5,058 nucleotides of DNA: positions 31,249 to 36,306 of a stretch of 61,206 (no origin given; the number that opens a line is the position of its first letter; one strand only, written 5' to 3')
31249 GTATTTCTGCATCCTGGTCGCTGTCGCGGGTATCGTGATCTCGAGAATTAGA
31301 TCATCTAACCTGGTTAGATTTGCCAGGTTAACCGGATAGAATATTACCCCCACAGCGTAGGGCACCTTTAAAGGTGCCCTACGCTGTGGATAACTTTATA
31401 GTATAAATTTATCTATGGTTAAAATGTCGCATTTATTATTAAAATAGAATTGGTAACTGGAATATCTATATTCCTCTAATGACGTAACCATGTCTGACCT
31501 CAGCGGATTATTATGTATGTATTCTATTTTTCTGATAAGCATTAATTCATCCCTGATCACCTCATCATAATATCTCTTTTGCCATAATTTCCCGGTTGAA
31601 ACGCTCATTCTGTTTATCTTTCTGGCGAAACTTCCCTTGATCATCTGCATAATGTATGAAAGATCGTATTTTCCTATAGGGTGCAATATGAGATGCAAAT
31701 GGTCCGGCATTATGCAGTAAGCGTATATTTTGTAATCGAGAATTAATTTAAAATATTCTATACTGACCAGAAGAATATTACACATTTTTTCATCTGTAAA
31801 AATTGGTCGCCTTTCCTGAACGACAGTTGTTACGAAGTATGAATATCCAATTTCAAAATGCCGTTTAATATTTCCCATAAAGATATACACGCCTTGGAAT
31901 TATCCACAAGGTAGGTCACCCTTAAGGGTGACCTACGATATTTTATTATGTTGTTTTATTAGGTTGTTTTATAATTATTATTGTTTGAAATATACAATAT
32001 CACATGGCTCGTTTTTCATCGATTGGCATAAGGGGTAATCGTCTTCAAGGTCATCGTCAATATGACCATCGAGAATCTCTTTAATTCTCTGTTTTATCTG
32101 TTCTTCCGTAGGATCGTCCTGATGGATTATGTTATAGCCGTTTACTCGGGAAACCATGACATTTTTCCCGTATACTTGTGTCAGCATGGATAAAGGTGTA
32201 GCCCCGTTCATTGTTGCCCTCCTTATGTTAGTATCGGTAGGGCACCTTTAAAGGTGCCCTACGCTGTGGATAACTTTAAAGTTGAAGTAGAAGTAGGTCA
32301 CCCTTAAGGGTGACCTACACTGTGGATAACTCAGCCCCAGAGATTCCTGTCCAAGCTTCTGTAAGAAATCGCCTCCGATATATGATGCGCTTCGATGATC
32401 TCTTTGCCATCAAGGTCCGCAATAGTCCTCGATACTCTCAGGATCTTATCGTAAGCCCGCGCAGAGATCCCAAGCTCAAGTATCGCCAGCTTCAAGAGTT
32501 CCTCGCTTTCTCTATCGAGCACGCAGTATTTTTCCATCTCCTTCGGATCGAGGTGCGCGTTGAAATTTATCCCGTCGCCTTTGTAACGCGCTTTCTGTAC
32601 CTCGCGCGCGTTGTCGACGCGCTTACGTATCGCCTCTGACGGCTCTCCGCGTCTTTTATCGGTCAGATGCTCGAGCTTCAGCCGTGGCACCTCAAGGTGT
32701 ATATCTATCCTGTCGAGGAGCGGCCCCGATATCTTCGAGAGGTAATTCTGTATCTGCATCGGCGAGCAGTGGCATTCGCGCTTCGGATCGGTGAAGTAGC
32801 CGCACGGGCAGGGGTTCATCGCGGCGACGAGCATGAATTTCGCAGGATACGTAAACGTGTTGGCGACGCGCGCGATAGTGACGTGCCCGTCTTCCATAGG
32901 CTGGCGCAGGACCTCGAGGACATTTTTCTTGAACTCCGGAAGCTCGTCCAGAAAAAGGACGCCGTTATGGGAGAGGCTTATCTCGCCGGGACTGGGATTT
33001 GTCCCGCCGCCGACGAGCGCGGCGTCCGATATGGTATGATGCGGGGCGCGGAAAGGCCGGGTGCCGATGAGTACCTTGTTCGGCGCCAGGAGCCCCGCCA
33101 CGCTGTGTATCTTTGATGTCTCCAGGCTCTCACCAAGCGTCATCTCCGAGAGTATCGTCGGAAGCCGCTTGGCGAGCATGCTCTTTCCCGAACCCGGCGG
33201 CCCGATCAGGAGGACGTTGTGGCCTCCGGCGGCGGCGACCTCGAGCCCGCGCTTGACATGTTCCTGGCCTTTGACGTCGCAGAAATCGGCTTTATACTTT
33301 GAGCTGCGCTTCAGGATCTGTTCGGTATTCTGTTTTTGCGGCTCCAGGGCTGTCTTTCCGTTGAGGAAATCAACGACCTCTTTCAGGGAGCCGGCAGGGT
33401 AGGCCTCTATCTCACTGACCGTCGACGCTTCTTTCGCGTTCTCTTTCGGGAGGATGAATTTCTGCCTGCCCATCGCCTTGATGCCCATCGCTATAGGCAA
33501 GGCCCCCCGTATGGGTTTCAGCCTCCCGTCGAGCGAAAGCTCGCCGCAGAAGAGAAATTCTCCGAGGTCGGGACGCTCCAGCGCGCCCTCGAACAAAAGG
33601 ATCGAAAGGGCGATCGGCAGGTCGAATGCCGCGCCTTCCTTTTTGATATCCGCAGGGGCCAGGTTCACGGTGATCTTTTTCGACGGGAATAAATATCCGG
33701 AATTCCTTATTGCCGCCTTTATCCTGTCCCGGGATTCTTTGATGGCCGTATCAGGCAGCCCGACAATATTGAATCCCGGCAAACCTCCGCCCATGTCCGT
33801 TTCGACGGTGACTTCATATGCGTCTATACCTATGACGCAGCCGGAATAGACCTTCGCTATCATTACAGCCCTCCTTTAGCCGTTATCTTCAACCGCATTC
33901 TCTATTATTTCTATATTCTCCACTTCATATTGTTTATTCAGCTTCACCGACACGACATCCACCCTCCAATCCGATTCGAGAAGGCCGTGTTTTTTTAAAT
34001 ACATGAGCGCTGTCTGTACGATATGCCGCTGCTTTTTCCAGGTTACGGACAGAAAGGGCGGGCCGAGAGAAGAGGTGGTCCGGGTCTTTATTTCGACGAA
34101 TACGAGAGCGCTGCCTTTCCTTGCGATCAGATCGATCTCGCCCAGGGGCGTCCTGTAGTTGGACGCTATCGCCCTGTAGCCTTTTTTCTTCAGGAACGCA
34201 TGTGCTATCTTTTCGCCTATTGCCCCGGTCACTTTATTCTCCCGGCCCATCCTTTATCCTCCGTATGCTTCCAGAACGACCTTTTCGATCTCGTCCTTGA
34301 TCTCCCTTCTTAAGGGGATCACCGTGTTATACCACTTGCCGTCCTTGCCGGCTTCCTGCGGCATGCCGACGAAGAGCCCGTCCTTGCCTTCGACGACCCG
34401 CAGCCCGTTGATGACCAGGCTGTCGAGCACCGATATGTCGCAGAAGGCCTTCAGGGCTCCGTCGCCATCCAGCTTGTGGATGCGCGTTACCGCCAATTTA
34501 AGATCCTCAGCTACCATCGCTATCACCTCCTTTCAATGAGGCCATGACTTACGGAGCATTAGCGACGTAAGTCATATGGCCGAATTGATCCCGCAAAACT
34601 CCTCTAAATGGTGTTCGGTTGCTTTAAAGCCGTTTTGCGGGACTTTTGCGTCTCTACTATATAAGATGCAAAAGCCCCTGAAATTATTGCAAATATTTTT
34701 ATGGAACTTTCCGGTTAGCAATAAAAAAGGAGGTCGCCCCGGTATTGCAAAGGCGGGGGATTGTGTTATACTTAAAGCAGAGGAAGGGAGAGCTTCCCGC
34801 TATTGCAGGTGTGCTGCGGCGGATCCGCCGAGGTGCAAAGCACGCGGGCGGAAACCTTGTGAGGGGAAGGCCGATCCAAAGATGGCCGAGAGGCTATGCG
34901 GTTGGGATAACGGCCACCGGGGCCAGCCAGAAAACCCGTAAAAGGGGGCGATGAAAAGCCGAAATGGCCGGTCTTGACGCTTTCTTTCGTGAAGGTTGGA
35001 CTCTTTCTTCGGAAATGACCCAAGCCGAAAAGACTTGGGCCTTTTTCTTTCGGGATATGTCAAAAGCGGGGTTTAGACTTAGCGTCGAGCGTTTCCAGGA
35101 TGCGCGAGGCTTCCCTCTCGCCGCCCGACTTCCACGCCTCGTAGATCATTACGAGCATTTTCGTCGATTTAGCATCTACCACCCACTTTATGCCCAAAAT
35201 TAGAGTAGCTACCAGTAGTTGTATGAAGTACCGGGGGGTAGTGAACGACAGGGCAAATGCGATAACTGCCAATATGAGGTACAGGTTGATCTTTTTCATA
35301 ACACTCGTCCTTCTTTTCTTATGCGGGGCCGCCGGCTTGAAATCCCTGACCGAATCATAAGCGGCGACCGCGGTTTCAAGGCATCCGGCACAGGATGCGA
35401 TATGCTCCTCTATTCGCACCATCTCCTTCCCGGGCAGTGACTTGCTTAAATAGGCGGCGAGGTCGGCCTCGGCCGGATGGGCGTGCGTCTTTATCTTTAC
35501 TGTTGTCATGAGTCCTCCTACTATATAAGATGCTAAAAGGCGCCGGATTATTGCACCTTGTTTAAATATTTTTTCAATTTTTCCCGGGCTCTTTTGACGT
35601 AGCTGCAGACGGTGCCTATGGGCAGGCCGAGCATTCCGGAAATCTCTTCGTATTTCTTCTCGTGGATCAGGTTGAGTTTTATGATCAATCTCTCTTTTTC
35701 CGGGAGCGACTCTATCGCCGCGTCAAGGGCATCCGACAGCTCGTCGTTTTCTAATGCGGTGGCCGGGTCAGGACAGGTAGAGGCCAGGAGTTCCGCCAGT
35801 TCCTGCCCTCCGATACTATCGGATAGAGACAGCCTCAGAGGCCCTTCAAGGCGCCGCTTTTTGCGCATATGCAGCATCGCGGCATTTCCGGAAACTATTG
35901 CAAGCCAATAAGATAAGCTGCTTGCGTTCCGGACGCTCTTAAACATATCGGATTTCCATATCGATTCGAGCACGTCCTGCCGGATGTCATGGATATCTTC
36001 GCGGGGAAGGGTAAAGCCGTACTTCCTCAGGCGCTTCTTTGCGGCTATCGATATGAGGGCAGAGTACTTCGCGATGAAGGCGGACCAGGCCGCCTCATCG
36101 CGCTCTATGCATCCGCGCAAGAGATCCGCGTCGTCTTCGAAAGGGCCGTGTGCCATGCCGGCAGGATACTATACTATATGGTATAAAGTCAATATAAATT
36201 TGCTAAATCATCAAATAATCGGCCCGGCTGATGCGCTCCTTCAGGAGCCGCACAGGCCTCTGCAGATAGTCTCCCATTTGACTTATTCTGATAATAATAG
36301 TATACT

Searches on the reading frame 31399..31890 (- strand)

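Call 96: search_protein_families(library=pfam, proteins=[window:31399-31890:-], max_evalue=0.01)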
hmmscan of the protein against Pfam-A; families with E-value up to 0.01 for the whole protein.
window:31399-31890:- (164 aa): 1 family
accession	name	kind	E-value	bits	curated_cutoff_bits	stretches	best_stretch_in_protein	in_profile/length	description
PF01797.21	Y1_Tnp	-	2.5e-15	57.1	23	1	17-128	6-121/121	Transposase IS200 like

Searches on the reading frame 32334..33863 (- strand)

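Call 96: search_protein_families(library=pfam, proteins=[window:32334-33863:-], max_evalue=0.01)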
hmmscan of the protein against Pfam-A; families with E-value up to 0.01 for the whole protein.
window:32334-33863:- (510 aa): 16 families
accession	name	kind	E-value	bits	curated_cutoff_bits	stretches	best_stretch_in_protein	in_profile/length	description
PF01078.27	Mg_chelatase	-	4.3e-97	323.9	20.3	1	193-399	1-206/207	Magnesium chelatase, subunit ChlI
PF13541.12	ChlI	-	4.2e-46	156.2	27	1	20-142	1-121/121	Subunit ChlI of Mg-chelatase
PF13335.12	Mg_chelatase_C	-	4.7e-32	110.9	26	1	406-502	1-94/94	Magnesium chelatase, subunit ChlI C-terminal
PF07728.20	AAA_5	-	3.7e-11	43.6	22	1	216-353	1-125/139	AAA domain (dynein-related subfamily)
PF00493.29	MCM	-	8e-09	35.4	23.3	1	292-358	114-179/224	MCM P-loop domain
PF00158.32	Sigma54_activat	-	5.9e-06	26.5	20.2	1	203-350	11-142/168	Sigma-54 interaction domain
PF05496.18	RuvB_N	-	1.3e-05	25.5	27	0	296-330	81-115/159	Holliday junction DNA helicase RuvB P-loop domain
PF00004.35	AAA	-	0.00014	22.7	21.2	0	217-235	1-19/131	ATPase family associated with various cellular activities (AAA)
PF13191.12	AAA_16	-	0.00025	22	32.6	1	207-240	16-50/167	AAA ATPase domain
PF14532.12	Sigma54_activ_2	-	0.0007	20.3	25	0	203-234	10-41/138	Sigma-54 interaction domain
PF13401.12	AAA_22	-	0.0011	19.8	27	0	216-238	7-29/130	AAA domain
PF12775.13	AAA_7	-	0.0012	18.8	25.8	0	208-239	27-58/181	P-loop containing dynein motor region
PF07724.20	AAA_2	-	0.0014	19.1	27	0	216-329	5-105/166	AAA domain (Cdc48 subfamily)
PF20030.5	bpMoxR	-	0.0016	18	27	1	199-238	16-55/205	MoxR domain in the MoxR-vWA-beta-propeller ternary systems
PF05362.19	Lon_C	-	0.0044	17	21.1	0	59-150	91-180/205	Lon protease (S16) C-terminal proteolytic domain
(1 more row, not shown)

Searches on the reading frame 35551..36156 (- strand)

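Call 96: search_protein_families(library=pfam, proteins=[window:35551-36156:-], max_evalue=0.01)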
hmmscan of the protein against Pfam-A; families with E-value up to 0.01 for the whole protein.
window:35551-36156:- (202 aa): 2 families
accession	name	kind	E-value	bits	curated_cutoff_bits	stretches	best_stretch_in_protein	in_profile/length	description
PF08281.18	Sigma70_r4_2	-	6.6e-14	51.7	25.7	1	142-194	2-54/54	Sigma-70, region 4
PF04545.22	Sigma70_r4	-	1.3e-10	41.1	24.1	1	147-196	1-50/50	Sigma-70, region 4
